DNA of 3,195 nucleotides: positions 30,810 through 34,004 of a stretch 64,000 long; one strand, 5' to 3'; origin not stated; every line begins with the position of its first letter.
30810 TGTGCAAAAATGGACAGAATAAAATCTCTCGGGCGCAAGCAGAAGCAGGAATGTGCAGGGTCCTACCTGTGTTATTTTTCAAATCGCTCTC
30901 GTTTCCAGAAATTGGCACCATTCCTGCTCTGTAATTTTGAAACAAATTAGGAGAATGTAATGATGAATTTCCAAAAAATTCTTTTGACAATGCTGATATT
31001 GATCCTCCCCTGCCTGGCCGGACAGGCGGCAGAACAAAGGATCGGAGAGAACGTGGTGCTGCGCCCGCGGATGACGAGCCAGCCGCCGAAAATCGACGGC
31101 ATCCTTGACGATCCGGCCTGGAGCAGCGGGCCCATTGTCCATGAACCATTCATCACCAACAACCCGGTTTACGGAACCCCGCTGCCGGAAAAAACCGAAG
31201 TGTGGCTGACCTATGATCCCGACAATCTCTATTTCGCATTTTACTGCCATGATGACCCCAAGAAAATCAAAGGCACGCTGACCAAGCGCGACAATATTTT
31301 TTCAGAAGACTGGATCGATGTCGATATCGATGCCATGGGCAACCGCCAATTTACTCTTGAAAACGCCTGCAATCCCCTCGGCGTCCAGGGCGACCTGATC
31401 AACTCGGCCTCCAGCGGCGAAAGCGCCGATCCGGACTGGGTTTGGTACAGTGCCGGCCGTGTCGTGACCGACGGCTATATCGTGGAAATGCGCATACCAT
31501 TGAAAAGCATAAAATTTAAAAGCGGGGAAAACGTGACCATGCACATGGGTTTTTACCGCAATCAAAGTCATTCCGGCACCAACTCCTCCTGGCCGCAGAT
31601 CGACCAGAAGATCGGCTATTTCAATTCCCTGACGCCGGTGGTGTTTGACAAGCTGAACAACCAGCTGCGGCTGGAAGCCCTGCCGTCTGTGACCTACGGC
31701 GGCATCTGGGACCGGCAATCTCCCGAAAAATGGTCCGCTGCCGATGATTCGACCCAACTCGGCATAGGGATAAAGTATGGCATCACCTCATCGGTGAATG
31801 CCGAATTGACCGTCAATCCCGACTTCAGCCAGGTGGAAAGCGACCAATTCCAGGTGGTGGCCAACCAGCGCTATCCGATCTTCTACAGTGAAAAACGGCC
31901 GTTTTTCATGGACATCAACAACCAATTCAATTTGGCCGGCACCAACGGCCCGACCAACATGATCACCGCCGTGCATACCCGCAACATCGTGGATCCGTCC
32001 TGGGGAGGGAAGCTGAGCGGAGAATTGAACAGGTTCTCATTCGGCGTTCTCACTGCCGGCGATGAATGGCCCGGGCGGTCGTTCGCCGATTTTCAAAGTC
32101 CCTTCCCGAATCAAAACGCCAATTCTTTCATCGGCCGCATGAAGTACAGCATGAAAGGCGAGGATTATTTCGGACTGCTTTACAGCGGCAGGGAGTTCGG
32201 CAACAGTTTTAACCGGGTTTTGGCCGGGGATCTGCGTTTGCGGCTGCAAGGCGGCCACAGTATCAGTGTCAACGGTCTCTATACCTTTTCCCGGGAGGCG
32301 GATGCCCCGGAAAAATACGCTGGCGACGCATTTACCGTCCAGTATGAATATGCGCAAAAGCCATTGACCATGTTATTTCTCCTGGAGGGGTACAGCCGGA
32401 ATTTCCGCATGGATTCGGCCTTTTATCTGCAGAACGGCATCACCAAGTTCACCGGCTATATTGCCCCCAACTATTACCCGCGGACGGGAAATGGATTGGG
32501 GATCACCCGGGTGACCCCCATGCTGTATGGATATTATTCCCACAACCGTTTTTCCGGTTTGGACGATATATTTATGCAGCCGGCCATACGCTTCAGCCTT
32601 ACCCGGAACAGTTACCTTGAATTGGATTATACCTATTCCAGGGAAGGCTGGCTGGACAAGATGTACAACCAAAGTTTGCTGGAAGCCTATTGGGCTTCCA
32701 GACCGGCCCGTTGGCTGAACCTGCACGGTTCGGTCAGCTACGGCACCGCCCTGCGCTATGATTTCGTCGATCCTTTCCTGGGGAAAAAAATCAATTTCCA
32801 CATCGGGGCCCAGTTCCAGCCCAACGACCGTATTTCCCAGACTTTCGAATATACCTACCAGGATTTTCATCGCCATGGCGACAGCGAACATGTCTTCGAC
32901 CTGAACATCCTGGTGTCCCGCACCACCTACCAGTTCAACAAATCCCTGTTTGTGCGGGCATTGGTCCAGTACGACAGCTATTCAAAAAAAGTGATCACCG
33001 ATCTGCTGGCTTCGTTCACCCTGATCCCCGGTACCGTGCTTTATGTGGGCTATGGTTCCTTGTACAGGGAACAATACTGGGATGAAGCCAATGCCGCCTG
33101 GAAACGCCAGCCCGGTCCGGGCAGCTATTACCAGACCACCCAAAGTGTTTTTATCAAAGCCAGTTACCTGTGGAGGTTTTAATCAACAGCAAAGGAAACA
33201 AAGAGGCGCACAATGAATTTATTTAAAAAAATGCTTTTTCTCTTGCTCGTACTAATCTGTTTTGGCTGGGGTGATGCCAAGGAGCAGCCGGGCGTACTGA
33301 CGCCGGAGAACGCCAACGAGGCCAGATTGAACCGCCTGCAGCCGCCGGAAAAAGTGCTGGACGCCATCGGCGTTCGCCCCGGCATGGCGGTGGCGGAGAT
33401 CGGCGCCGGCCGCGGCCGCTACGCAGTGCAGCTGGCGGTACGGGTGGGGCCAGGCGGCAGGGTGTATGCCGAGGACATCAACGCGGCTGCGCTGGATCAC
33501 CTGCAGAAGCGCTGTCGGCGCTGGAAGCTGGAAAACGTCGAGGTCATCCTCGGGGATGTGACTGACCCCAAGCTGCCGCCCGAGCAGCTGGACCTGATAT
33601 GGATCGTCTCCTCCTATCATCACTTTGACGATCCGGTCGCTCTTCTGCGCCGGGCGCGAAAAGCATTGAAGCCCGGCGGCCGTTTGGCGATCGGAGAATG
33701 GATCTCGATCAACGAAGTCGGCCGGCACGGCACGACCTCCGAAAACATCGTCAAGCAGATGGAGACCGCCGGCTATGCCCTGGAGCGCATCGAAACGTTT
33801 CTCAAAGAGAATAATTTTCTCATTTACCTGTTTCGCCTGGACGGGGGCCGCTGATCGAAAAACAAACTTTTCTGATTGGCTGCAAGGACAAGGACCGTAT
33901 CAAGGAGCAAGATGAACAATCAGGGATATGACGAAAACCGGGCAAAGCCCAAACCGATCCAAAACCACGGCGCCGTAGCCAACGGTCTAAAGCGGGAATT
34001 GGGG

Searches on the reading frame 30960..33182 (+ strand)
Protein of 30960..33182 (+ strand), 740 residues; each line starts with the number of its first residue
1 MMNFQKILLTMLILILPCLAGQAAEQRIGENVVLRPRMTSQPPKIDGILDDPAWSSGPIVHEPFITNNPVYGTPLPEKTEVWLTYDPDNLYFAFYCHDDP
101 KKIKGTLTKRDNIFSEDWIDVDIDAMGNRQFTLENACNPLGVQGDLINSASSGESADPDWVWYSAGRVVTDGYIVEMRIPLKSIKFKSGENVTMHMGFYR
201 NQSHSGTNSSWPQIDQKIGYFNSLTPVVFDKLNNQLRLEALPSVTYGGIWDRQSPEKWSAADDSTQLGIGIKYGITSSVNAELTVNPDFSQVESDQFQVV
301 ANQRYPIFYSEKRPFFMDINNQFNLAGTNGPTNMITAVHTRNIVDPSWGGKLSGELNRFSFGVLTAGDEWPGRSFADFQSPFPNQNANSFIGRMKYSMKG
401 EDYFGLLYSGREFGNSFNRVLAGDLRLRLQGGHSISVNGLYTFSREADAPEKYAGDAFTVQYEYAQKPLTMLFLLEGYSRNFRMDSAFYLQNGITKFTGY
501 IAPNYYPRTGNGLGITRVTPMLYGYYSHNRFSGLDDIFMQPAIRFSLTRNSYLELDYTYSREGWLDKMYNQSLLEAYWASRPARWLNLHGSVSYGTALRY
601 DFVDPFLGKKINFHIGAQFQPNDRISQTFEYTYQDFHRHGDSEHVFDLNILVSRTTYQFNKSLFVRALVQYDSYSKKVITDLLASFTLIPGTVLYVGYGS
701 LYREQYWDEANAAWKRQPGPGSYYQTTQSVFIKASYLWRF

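Call 3: search_protein_families(library=pfam, proteins=[window:30960-33182:+], max_evalue=0.01)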
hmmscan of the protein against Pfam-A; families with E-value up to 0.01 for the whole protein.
window:30960-33182:+ (740 aa): 2 families
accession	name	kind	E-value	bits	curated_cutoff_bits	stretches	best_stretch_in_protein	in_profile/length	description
PF19313.5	DUF5916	-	1e-08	34.8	22.6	1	261-324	22-84/572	Domain of unknown function (DUF5916)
PF06452.16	CBM9_1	-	3.3e-06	27.6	23.4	1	45-200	1-150/185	Carbohydrate family 9 binding domain-like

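Call 5: search_protein_families(library=ncbifam, proteins=[window:30960-33182:+], max_evalue=0.01)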
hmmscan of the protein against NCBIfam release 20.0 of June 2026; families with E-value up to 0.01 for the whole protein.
window:30960-33182:+ (740 aa): 0 families

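Call 81: search_protein_families(library=padloc, proteins=[window:30960-33182:+], max_evalue=0.001)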
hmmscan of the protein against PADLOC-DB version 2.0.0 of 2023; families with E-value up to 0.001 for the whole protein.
window:30960-33182:+ (740 aa): 0 families

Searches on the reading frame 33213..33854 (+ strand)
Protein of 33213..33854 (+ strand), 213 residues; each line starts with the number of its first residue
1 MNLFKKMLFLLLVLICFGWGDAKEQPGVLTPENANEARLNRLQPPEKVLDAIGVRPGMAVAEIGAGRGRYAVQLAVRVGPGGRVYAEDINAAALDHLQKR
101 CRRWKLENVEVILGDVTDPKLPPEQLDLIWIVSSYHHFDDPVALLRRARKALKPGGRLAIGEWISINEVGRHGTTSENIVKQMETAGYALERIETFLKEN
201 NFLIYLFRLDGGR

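Call 3: search_protein_families(library=pfam, proteins=[window:33213-33854:+], max_evalue=0.01)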
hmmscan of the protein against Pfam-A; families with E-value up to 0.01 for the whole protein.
window:33213-33854:+ (213 aa): 14 families
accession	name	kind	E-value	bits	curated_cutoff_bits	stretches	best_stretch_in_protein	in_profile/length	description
PF13649.12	Methyltransf_25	-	4.8e-18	66.1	27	1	60-156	1-97/97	Methyltransferase domain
PF08241.18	Methyltransf_11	-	7.3e-18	65.4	21.2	1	62-160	2-95/95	Methyltransferase domain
PF13847.12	Methyltransf_31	-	3.6e-17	62.8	27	1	56-163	3-112/145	Methyltransferase domain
PF08242.18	Methyltransf_12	-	1.2e-15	58.5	30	1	62-158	2-98/98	Methyltransferase domain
PF01209.24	Ubie_methyltran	-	4.9e-10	39.6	20.1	1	47-162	38-153/233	ubiE/COQ5 methyltransferase family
PF13489.12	Methyltransf_23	-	3.5e-08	33.8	27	1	55-161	21-117/164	Methyltransferase domain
PF05175.20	MTS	-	2.2e-06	27.9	23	1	57-160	32-138/170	Methyltransferase small domain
PF00891.24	Methyltransf_2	-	3.5e-06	27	22.3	1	47-179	53-181/210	O-methyltransferase domain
PF01135.25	PCMT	-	0.00018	21.8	20.3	1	48-135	65-152/210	Protein-L-isoaspartate(D-aspartate) O-methyltransferase (PCMT)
PF02475.24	TRM5-TYW2_MTfase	-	0.00019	21.8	28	1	54-119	34-99/164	TRM5/TYW2 methyltransferase domain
PF01728.25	FtsJ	-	0.00066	20.1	24.1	1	47-121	11-80/181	FtsJ-like methyltransferase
PF05891.18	Methyltransf_PK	-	0.00086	19.3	27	1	58-171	57-170/218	AdoMet dependent proline di-methyltransferase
PF02390.23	Methyltransf_4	-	0.0018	18.2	24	1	59-129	4-76/173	Putative methyltransferase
PF00398.26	RrnaAD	-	0.0028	17.2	24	1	47-123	21-92/263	Ribosomal RNA adenine dimethylase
